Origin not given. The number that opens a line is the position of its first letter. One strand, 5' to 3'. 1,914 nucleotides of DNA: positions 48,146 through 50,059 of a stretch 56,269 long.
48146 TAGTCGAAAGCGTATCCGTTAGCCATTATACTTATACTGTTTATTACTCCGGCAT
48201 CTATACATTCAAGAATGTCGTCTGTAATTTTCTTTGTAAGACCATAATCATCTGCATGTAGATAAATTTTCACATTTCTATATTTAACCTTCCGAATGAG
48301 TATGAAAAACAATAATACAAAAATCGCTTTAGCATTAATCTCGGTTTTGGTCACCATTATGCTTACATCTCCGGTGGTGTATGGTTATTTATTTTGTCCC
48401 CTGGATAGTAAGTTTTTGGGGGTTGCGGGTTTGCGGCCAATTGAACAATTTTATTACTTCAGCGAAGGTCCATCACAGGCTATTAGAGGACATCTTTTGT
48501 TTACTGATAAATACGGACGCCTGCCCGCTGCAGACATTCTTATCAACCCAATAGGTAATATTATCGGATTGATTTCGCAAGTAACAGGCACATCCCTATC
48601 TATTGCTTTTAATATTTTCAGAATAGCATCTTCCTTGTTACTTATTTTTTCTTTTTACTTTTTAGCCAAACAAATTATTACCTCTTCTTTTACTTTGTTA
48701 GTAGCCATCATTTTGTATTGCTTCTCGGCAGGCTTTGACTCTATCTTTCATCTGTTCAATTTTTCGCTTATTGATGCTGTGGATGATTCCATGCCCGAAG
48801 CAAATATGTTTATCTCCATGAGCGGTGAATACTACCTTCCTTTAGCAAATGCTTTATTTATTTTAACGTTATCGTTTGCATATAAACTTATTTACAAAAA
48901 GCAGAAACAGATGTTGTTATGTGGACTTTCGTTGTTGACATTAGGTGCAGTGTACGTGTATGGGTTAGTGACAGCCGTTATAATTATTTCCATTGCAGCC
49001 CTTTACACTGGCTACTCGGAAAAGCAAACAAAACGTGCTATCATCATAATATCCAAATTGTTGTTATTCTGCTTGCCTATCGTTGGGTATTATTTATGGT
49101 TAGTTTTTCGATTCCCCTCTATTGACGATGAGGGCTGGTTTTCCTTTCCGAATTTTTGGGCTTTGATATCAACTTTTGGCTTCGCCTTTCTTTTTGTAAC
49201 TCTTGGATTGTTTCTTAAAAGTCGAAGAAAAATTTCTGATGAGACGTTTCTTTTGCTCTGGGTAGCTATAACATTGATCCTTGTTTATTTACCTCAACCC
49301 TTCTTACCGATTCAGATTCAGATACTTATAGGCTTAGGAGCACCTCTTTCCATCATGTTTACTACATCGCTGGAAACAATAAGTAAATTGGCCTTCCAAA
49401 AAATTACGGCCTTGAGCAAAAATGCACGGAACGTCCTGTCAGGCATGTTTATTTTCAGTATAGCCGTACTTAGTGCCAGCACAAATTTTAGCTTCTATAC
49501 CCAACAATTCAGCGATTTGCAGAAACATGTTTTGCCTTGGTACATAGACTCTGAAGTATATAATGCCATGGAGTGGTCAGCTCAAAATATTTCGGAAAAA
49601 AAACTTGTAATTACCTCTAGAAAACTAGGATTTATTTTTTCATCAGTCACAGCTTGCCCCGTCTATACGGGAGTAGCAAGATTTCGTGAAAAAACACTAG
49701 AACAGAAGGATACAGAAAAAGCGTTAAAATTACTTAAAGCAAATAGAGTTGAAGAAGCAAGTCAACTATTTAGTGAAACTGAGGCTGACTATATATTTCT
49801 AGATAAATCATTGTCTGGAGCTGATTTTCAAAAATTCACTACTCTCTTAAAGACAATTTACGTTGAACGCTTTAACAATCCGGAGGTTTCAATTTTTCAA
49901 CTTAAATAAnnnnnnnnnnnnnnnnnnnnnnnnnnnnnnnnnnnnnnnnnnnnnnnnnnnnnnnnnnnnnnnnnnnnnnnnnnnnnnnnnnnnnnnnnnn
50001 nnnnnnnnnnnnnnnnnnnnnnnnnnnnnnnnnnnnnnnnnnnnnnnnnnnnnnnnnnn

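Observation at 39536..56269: AT-rich, strand-switching accessory cluster of membrane and tailoring enzymes that matches no locus type I know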

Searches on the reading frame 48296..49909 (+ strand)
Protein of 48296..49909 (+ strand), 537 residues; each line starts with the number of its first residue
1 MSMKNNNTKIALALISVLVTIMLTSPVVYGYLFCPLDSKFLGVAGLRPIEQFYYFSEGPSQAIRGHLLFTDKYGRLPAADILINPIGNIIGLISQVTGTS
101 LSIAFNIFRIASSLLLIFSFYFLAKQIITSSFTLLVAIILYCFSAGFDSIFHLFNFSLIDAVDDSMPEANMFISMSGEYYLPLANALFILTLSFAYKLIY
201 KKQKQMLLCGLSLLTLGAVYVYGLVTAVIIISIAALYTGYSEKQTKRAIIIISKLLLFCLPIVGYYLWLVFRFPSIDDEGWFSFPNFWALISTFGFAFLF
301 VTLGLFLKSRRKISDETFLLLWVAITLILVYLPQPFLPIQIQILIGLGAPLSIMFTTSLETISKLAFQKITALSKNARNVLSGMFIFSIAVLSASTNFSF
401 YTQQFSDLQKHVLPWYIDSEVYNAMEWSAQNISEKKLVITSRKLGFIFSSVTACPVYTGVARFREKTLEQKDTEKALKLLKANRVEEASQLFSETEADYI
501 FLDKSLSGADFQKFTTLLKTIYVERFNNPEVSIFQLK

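Call 6: search_protein_families(library=pfam, proteins=[window:48296-49909:+], max_evalue=0.01)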
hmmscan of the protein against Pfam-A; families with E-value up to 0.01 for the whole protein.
window:48296-49909:+ (537 aa): 0 families

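Call 8: search_protein_families(library=ncbifam, proteins=[window:48296-49909:+], max_evalue=0.01)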
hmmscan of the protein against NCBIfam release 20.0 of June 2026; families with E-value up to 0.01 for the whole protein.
window:48296-49909:+ (537 aa): 0 families

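Call 11: find_homologous_proteins(query=window:48296-49909:+)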
Query window:48296-49909:+ (537 aa): 20 proteins with E <= 0.001 among 8000 candidates.
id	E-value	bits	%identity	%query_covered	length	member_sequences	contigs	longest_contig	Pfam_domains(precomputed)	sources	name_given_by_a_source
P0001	0.0e+0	1151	100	100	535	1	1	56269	-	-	-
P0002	1.4e-191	656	57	100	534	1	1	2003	-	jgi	jgi:hypothetical protein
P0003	6.4e-189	647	56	100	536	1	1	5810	-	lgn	-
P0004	2.8e-169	583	51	99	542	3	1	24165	-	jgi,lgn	jgi:hypothetical protein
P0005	1.1e-167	577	52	96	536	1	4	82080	-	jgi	jgi:hypothetical protein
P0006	3.4e-166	572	52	93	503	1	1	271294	-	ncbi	-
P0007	3.7e-163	562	49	100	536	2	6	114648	-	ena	-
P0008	7.3e-159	548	48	99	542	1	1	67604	-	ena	-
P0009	3.6e-158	546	50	95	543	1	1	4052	-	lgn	-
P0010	6.3e-157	542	47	100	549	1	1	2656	-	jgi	jgi:hypothetical protein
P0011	7.3e-152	525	47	96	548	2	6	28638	-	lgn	-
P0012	1.2e-146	508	48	96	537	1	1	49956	-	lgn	-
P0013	1.5e-145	504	49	91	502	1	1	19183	-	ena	-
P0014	1.1e-133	465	44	95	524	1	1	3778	-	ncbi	-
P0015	2.8e-120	421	42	97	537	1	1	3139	-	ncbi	-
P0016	1.4e-119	419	40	98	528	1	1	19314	-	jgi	jgi:hypothetical protein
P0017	8.2e-100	353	39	96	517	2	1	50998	-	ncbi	-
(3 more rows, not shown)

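Call 12: find_encoding_contigs(protein=P0006, flank=10000, max_places=2)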
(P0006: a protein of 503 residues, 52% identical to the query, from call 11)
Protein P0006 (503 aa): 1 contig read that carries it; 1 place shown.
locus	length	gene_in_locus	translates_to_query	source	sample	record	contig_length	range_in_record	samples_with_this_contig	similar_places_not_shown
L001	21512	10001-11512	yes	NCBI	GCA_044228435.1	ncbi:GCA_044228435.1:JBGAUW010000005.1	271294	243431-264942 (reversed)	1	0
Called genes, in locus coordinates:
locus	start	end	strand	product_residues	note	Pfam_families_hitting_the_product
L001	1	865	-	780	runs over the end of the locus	PF01839:FG-GAP (faint), PF13517:FG-GAP_3, PF07593:UnbV_ASPIC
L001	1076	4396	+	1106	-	PF01839:FG-GAP (faint), PF13517:FG-GAP_3, PF07593:UnbV_ASPIC, PF13517:FG-GAP_3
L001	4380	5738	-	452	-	PF01569:PAP2 (weak), PF22778:VCPO_2nd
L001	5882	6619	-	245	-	PF05118:Asp_Arg_Hydrox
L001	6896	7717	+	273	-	PF03706:LPG_synthase_TM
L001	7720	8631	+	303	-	PF00034:Cytochrom_C (faint), PF13442:Cytochrome_CBB3 (faint)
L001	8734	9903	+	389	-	-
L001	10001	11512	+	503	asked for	-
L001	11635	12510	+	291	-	PF22814:WelO5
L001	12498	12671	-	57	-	-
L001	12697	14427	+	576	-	-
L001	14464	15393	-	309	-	PF05721:PhyH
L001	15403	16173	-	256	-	PF05721:PhyH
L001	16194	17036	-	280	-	PF05721:PhyH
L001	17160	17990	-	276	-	PF05721:PhyH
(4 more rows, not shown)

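Call 13: find_encoding_contigs(protein=P0007, flank=10000, max_places=2)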
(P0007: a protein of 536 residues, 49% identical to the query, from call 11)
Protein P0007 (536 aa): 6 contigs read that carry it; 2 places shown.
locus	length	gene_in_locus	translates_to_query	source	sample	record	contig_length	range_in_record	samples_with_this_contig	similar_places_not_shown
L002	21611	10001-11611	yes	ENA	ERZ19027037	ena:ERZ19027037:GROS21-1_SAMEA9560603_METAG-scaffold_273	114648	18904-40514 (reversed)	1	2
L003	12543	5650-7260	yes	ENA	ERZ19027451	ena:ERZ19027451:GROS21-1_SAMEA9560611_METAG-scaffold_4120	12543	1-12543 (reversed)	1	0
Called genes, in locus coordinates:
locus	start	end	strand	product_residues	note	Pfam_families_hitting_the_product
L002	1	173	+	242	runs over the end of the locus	PF04116:FA_hydroxylase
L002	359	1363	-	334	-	PF04055:Radical_SAM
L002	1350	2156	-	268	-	PF01040:UbiA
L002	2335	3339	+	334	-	PF03706:LPG_synthase_TM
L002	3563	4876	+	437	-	PF01654:Cyt_bd_oxida_I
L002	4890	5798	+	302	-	PF00034:Cytochrom_C (faint), PF13442:Cytochrome_CBB3 (faint)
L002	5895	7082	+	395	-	-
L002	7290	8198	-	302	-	PF04794:YdjC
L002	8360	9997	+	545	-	-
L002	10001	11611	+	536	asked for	-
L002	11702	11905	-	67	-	-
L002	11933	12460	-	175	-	-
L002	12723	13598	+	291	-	PF22814:WelO5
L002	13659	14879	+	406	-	PF00005:ABC_tran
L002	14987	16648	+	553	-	-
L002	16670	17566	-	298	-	PF05721:PhyH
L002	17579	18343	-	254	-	PF05721:PhyH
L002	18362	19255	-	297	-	PF05721:PhyH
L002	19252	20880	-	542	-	PF02543:Carbam_trans_N, PF16861:Carbam_trans_C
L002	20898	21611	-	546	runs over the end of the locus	PF05721:PhyH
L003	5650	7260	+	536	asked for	-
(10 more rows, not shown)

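Call 15: find_encoding_contigs(protein=P0005, flank=10000, max_places=1)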
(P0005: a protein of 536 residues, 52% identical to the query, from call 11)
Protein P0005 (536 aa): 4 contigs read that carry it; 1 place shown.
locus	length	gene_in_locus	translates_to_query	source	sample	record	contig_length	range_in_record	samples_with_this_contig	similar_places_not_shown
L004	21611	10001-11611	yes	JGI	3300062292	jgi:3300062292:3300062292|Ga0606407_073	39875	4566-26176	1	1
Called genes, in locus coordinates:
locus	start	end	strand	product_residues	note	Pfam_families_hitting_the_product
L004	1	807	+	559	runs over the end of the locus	PF07244:POTRA (faint)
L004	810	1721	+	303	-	PF14093:DUF4271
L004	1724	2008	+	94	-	-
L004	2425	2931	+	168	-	PF02602:HEM4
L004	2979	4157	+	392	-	PF01546:Peptidase_M20, PF07687:M20_dimer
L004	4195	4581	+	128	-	PF26622:DUF8199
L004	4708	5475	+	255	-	PF00403:HMA, PF07291:MauE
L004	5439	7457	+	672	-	PF07715:Plug (faint), PF00593:TonB_dep_Rec_b-barrel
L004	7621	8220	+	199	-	PF00881:Nitroreductase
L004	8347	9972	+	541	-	-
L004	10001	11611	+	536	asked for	-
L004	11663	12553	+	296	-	-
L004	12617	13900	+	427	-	PF00005:ABC_tran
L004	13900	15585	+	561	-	-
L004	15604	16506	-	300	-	PF05721:PhyH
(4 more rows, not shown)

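Call 16: find_encoding_contigs(protein=P0008, flank=10000, max_places=1)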
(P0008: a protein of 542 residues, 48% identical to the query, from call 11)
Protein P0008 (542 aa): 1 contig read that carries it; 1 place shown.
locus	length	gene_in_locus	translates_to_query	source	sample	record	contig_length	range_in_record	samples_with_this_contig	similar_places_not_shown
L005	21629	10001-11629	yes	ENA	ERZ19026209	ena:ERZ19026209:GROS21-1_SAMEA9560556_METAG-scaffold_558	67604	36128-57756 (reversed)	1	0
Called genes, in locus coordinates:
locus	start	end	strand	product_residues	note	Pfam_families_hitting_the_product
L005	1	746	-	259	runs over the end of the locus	PF13621:Cupin_8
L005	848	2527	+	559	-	PF03781:FGE-sulfatase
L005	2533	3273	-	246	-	PF13621:Cupin_8, PF02373:JmjC (faint)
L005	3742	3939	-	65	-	-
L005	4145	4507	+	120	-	PF03706:LPG_synthase_TM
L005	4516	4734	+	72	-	-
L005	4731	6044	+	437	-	PF01654:Cyt_bd_oxida_I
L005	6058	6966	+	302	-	PF00034:Cytochrom_C (faint), PF13442:Cytochrome_CBB3 (faint)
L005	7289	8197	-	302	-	PF04794:YdjC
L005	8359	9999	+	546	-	-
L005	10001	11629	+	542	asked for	-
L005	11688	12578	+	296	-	-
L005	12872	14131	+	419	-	PF00005:ABC_tran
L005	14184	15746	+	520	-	PF02310:B12-binding, PF04055:Radical_SAM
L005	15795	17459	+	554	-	-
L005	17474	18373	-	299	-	PF05721:PhyH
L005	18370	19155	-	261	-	PF05721:PhyH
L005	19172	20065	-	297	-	PF05721:PhyH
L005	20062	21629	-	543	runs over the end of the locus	PF02543:Carbam_trans_N, PF16861:Carbam_trans_C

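Call 17: find_encoding_contigs(protein=P0017, flank=10000, max_places=1)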
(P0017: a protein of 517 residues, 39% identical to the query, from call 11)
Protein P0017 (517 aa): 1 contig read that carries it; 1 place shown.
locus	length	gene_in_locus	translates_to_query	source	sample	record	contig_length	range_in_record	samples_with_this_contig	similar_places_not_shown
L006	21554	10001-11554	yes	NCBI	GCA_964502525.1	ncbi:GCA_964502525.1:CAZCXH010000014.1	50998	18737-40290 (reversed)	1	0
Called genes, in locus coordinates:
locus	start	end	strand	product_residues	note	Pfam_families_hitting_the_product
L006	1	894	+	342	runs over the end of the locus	PF08545:ACP_syn_III, PF08541:ACP_syn_III_C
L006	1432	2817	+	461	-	PF02310:B12-binding, PF04055:Radical_SAM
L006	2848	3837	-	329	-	PF01073:3Beta_HSD, PF01370:Epimerase, PF02719:Polysacc_synt_2, PF04321:RmlD_sub_bind, PF13460:NAD_binding_10 (weak), PF16363:GDP_Man_Dehyd, PF07993:NAD_binding_4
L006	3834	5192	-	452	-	PF02558:ApbA (weak), PF03446:NAD_binding_2 (faint), PF03721:UDPG_MGDP_dh_N, PF00984:UDPG_MGDP_dh, PF03720:UDPG_MGDP_dh_C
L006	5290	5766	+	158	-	PF01041:DegT_DnrJ_EryC1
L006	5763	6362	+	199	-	PF13302:Acetyltransf_3, PF13420:Acetyltransf_4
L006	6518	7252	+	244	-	PF00535:Glycos_transf_2, PF10111:Glyco_tranf_2_2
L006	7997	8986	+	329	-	PF03706:LPG_synthase_TM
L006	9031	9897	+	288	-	PF00034:Cytochrom_C (faint), PF13442:Cytochrome_CBB3 (faint)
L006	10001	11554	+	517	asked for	-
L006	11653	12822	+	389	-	PF00155:Aminotran_1_2, PF01041:DegT_DnrJ_EryC1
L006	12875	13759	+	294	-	PF00535:Glycos_transf_2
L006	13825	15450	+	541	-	PF02543:Carbam_trans_N, PF16861:Carbam_trans_C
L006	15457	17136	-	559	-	-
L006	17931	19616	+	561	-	PF00595:PDZ (faint), PF13180:PDZ_2, PF17820:PDZ_6, PF03572:Peptidase_S41, PF28547:CHD_PDZ-protease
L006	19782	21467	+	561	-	PF04389:Peptidase_M28, PF01546:Peptidase_M20 (weak), PF16254:DUF4910 (faint), PF13180:PDZ_2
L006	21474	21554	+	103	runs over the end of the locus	-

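Call 20: find_related_loci(query=A1, collection=genome_contigs, flank=10000)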
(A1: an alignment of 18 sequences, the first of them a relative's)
Query A1 (535 aa) in genome_contigs; peptide patterns used: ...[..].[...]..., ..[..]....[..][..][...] (x = any residue, [..] = any of these).
37 stretches matched a pattern; 4 encode a relative of the query (tblastn E <= 1e-3); 4 distinct loci.
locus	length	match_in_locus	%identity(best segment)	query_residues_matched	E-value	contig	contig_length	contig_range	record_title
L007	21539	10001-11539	51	22-535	1e-179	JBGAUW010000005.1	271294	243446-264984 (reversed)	MAG: Chitinophagales bacterium isolate MAG_MBR_H10.09 MBRH10-9_opera_contig_178, whole genome shotgun sequence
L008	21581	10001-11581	39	3-534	1e-100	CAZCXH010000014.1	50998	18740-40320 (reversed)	MAG TPA_asm: uncultured Chitinophagaceae bacterium isolate SRP173033_co3_70 genome assembly, contig: NODE_621_length_509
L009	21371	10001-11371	31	11-476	2e-56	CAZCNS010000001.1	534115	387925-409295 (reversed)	MAG TPA_asm: uncultured Chryseobacterium sp. isolate SRP319275_co3_67 genome assembly, contig: NODE_6_length_534115_cov_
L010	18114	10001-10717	48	27-264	1e-61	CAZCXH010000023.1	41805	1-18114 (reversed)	MAG TPA_asm: uncultured Chitinophagaceae bacterium isolate SRP173033_co3_70 genome assembly, contig: NODE_886_length_418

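Call 25: search_protein_families(library=pfam, proteins=[L009:2318-3178:+, L009:3090-4112:+, L009:7232-8005:+, L009:7968-9401:+, L009:9199-9939:+, L009:11535-13247:-, L009:14877-16415:+, L009:16663-17685:+, L009:18275-19120:+, L009:19114-20454:+], max_evalue=0.001)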
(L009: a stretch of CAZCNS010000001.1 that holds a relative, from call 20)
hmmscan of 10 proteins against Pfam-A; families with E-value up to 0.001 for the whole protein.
L009:2318-3178:+ (286 aa): 1 family
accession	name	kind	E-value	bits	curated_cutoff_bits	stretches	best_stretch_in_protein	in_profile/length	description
PF22814.2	WelO5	-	7.6e-46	157.3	27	1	29-285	11-266/277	Carrier-protein-independent halogenase WelO5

L009:3090-4112:+ (340 aa): 1 family
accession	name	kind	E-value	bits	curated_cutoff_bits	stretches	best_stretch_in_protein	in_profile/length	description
PF01061.29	ABC2_membrane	-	2.1e-13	50.7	26.9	1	98-300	5-209/211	ABC-2 type transporter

L009:7232-8005:+ (257 aa): 2 families
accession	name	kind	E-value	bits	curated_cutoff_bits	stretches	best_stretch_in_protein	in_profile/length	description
PF00535.33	Glycos_transf_2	-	2.7e-16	60.4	23.3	1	9-138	1-127/168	Glycosyl transferase family 2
PF10111.15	Glyco_tranf_2_2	-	0.00086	19.3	27.3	0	9-110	1-101/276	Glycosyltransferase like family 2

L009:7968-9401:+ (477 aa): 2 families
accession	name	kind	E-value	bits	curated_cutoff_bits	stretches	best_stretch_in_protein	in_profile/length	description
PF04055.27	Radical_SAM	-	6.7e-27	95.1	29.5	1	210-369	3-166/166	Radical SAM superfamily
PF02310.24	B12-binding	-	7.4e-07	29.5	32.1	1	37-141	13-117/121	B12 binding domain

L009:9199-9939:+ (246 aa): 1 family
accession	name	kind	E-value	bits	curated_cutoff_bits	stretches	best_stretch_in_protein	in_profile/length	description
PF00255.25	GSHPx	-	8.2e-33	112.7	27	1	93-197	2-107/108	Glutathione peroxidase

L009:11535-13247:- (570 aa): 0 families

L009:14877-16415:+ (512 aa): 1 family
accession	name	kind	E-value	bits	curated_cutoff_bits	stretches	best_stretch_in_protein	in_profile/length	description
PF00501.34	AMP-binding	-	8.6e-58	196.4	29.9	1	46-365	23-384/384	AMP-binding enzyme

L009:16663-17685:+ (340 aa): 3 families
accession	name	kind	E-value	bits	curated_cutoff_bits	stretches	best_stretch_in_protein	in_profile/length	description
PF08541.16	ACP_syn_III_C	-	1.3e-22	80.2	26.6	1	237-323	2-89/90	3-Oxoacyl-[acyl-carrier-protein (ACP)] synthase III C terminal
PF08545.16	ACP_syn_III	-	9.6e-15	54.7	24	1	108-184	1-80/80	3-Oxoacyl-[acyl-carrier-protein (ACP)] synthase III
PF00195.25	Chal_sti_synt_N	-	0.00052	20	27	1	51-160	98-209/225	Chalcone and stilbene synthases, N-terminal domain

L009:18275-19120:+ (281 aa): 0 families

L009:19114-20454:+ (446 aa): 1 family
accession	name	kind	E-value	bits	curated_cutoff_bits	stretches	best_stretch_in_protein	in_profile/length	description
PF02310.24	B12-binding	-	5.9e-07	29.8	32.1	1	57-125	51-120/121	B12 binding domain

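Call 27: search_solved_structures(query=A1, max_evalue=10)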
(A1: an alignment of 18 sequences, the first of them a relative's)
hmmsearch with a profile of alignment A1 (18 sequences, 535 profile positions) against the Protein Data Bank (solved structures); distinct sequences matched with E-value up to 10: 1.
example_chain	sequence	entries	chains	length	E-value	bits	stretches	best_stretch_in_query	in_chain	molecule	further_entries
8c01_o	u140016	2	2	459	0.066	15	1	145-196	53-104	20S-pre-rRNA D-site endonuclease NOB1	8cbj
